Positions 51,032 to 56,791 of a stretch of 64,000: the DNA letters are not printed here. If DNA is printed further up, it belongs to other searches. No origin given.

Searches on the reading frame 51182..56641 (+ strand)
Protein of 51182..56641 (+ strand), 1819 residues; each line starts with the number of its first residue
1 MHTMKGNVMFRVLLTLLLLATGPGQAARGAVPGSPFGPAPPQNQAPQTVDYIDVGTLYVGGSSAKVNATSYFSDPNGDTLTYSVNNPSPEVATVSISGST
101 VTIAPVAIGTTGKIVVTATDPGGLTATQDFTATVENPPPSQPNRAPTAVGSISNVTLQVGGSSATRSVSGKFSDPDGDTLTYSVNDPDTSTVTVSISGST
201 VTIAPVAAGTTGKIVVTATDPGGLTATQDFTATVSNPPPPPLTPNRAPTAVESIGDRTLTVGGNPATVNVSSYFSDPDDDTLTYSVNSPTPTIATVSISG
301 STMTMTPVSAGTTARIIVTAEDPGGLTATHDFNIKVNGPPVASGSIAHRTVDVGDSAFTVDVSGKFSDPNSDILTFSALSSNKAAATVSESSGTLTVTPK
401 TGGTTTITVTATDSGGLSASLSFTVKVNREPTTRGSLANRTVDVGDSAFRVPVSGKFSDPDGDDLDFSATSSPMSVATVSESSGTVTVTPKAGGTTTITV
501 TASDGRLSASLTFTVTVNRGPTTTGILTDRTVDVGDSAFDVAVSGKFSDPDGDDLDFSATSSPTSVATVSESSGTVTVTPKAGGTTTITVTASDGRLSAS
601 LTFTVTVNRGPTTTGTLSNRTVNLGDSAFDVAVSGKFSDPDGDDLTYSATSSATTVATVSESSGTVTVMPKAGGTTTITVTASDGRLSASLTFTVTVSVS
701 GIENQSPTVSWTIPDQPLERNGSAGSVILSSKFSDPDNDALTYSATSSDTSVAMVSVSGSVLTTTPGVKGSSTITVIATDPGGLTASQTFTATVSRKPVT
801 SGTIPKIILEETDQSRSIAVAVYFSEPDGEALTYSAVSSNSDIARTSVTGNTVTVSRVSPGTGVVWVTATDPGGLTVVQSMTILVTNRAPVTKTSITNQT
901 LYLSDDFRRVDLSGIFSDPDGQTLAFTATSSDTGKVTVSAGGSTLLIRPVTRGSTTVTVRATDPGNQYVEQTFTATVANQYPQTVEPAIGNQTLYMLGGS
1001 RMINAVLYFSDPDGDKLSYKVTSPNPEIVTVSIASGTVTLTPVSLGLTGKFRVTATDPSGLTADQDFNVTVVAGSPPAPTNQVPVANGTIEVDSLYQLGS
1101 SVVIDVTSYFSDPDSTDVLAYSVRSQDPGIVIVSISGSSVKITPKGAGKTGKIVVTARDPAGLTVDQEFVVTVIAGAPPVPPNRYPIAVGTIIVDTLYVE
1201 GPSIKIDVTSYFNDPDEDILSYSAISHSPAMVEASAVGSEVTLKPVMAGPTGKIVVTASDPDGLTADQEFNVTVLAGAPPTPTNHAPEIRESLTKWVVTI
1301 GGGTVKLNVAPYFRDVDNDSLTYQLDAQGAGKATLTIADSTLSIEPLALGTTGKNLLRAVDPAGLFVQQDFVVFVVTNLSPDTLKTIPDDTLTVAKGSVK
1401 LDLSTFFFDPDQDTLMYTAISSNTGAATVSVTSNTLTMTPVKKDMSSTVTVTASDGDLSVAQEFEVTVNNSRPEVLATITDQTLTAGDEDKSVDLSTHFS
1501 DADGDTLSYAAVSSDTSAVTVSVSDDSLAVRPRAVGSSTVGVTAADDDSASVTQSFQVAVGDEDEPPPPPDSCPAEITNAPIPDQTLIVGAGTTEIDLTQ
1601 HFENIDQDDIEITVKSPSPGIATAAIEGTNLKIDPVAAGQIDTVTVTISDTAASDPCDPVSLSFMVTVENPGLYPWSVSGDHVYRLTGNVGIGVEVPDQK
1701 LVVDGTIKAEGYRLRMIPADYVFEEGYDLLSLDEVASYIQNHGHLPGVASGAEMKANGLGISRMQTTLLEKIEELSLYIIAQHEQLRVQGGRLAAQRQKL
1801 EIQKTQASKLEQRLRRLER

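Call 10: search_protein_families(library=pfam, proteins=[window:51182-56641:+], max_evalue=0.01)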
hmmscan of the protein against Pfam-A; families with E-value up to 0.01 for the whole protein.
window:51182-56641:+ (1819 aa): 9 families
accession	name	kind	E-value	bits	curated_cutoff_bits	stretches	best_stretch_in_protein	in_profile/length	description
PF17963.7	Big_9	-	4.9e-71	236.1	23.6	11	337-425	1-88/89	Bacterial Ig domain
PF02368.24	Big_2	-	5.2e-26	90.9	22.8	4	463-512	32-78/79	Bacterial Ig-like domain (group 2)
PF17803.7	Cadherin_4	-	3.8e-20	72.6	25.1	0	329-401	2-66/71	Bacterial cadherin-like domain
PF05345.18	He_PIG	-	5.7e-17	62.4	24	3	353-428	14-96/96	Putative Ig domain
PF21027.3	Sde0182_C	-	1.9e-10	41.6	27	0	173-223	10-70/83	Cellulose-binding protein Sde0182, C-terminal domain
PF21602.3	GldM_3rd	-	1.8e-08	34.9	25.2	1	651-695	36-81/82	GldM third domain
PF23284.2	KOW2_Spt5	-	0.00018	21.7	28.9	0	1131-1158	18-45/50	Transcription elongation factor SPT5, second KOW domain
PF13629.12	T2SS-T3SS_pil_N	-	0.0014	18.7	23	0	481-515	37-71/72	Pilus formation protein N terminal region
PF10528.15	GLEYA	-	0.0023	18.6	26.2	0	568-606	52-90/91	GLEYA domain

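Call 11: search_protein_families(library=phrogs, proteins=[window:51182-56641:+], max_evalue=0.01)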
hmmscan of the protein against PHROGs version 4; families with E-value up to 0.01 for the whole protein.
window:51182-56641:+ (1819 aa): 6 families
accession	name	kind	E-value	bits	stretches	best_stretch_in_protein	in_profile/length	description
phrog_215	-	head and packaging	6.2e-23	82.6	5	463-536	253-326/491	structural protein with Ig domain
phrog_853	-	tail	3.5e-15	56.9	4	619-699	173-252/254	major tail protein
phrog_41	-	tail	1.1e-13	52.4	2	463-518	190-243/245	major tail protein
phrog_341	-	tail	1.5e-06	29.3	3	465-518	99-150/154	major tail protein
phrog_1328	-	head and packaging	7.8e-05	23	1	264-516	343-581/583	major head protein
phrog_22604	-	unknown function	0.003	18.7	1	379-429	82-132/140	-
